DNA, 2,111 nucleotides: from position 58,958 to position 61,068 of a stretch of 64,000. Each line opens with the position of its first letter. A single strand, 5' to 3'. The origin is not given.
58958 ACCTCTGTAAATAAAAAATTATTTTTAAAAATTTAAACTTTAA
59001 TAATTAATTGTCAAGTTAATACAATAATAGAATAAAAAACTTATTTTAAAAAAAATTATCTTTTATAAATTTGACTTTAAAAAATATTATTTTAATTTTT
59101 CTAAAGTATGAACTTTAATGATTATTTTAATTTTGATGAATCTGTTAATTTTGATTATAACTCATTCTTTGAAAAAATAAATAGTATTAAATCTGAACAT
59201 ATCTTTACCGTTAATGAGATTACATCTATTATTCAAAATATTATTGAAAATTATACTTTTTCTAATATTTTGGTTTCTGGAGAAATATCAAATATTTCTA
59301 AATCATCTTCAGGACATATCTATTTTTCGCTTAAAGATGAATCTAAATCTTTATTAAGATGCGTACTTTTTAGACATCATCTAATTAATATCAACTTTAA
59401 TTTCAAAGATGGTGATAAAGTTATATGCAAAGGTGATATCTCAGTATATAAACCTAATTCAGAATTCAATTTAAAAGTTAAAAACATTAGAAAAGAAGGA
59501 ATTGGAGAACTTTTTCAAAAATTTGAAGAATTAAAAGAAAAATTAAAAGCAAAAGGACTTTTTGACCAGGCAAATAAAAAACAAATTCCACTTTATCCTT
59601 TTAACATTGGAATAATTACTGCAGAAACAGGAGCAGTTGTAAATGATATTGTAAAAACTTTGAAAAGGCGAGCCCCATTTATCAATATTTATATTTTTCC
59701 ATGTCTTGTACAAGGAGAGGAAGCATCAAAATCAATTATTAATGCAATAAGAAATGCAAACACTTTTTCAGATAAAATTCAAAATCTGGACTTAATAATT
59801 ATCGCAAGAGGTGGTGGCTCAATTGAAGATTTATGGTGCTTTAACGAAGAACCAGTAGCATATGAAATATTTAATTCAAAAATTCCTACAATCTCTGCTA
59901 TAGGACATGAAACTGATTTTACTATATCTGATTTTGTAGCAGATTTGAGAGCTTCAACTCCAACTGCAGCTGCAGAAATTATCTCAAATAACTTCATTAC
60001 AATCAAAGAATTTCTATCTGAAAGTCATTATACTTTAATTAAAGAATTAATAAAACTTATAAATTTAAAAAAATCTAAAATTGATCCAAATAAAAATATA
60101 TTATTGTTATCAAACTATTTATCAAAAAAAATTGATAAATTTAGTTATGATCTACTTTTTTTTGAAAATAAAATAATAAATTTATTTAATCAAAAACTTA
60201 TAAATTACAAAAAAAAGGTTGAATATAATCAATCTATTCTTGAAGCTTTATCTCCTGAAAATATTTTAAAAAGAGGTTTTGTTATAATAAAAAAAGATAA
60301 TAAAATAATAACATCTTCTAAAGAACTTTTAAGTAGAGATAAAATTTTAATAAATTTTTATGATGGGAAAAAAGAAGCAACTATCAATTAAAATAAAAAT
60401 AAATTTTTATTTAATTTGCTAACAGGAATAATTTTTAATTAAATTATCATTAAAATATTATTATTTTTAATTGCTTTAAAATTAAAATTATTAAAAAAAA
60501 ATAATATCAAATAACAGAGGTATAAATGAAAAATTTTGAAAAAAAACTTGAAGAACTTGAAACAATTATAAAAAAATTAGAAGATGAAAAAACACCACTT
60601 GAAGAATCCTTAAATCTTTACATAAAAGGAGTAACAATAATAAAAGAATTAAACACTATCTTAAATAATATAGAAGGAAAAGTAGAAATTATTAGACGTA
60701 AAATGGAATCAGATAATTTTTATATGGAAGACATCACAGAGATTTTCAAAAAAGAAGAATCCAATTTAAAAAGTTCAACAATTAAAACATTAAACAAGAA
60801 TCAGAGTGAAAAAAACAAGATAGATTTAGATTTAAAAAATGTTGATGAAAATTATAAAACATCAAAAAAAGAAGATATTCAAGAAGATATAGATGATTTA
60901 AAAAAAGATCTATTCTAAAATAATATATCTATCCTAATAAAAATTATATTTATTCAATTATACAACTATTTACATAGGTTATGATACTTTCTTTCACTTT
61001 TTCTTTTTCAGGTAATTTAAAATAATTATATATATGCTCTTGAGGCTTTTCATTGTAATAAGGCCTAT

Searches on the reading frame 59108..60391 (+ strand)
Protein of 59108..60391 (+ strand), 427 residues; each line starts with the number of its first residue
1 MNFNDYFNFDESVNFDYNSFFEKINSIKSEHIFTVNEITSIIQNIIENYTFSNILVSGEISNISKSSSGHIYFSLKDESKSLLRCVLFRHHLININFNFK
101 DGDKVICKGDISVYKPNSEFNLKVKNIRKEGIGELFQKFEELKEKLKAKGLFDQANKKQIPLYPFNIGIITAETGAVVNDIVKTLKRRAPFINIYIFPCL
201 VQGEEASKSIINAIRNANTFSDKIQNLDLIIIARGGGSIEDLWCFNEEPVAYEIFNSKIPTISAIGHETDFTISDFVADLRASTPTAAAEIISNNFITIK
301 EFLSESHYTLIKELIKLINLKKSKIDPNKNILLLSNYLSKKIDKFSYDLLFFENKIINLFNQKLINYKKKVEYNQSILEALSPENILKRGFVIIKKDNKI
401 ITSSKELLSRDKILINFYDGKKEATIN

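Call 21: search_protein_families(library=pfam, proteins=[window:59108-60391:+], max_evalue=0.001)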
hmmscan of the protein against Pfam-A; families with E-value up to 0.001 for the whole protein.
window:59108-60391:+ (427 aa): 3 families
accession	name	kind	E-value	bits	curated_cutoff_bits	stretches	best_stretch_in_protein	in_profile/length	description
PF02601.20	Exonuc_VII_L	-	6.7e-82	275.9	35.9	2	151-328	1-174/315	Exonuclease VII, large subunit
PF13742.12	tRNA_anti_2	-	9.3e-26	90.4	27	1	33-128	1-95/95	OB-fold nucleic acid binding domain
PF01336.31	tRNA_anti-codon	-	3.4e-11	43.4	27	1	55-128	2-73/75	OB-fold nucleic acid binding domain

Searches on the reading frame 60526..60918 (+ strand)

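Call 21: search_protein_families(library=pfam, proteins=[window:60526-60918:+], max_evalue=0.001)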
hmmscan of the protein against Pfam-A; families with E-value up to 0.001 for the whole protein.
window:60526-60918:+ (130 aa): 1 family
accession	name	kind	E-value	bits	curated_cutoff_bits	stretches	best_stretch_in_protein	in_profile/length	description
PF02609.21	Exonuc_VII_S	-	2.3e-16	60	24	1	4-55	1-52/52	Exonuclease VII small subunit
